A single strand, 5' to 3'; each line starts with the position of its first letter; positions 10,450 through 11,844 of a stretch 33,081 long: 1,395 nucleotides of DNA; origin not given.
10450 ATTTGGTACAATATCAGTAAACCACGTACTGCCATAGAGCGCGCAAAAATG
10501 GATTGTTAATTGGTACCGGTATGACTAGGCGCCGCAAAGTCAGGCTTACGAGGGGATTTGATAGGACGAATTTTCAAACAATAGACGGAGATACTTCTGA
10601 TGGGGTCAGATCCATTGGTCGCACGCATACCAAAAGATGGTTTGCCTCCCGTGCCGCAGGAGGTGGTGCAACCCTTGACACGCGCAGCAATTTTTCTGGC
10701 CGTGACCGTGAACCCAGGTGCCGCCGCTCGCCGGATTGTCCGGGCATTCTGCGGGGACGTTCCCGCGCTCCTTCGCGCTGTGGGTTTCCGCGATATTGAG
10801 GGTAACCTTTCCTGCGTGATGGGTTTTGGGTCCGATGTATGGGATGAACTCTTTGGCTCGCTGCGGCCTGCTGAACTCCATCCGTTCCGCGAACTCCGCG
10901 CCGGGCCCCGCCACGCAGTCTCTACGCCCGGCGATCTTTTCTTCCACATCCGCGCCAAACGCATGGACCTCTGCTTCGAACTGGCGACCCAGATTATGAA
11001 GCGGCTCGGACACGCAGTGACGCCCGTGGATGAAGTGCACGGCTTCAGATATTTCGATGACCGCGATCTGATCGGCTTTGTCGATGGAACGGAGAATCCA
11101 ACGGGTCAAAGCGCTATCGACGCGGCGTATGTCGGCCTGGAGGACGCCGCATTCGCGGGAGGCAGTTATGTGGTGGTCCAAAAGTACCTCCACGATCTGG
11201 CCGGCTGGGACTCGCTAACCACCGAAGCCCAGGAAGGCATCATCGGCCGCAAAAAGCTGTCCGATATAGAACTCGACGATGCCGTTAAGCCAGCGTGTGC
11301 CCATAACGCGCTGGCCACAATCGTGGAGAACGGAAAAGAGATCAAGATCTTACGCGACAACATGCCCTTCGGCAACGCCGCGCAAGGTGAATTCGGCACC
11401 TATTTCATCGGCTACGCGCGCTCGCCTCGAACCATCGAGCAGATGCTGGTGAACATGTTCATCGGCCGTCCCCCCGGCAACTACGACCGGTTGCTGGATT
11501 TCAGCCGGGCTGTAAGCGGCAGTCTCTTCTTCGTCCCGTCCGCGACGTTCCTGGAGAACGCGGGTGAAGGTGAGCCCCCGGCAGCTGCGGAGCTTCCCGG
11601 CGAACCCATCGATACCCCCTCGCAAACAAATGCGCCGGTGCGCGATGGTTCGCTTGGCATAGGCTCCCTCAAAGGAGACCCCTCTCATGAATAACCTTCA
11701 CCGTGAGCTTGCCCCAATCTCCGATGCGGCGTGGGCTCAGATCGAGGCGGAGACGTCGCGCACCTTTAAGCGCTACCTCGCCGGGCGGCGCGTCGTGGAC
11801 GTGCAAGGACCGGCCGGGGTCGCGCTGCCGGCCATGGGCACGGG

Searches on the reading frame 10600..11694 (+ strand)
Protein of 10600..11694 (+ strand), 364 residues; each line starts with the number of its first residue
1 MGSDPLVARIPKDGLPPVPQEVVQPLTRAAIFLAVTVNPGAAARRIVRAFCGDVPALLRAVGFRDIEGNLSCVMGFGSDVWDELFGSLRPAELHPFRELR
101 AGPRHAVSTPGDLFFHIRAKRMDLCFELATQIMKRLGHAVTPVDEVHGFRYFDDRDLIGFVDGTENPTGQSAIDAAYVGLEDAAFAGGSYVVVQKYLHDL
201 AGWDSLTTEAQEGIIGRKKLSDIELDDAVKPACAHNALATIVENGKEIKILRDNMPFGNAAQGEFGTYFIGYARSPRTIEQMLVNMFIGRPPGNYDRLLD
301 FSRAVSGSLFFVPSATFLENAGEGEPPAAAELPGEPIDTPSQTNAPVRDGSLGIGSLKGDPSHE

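Call 32: search_protein_families(library=pfam, proteins=[window:10600-11694:+], max_evalue=0.0001)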
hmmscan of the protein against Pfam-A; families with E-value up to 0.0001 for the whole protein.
window:10600-11694:+ (364 aa): 2 families
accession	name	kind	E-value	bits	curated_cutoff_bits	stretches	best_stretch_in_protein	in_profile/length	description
PF20628.3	Dyp_perox_C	-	9.8e-57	191.8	20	1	153-316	1-165/166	Dyp-type peroxidase, C-terminal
PF04261.18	Dyp_perox_N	-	4.5e-33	114.7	20.4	1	20-150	2-146/146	Dyp-type peroxidase, N-terminal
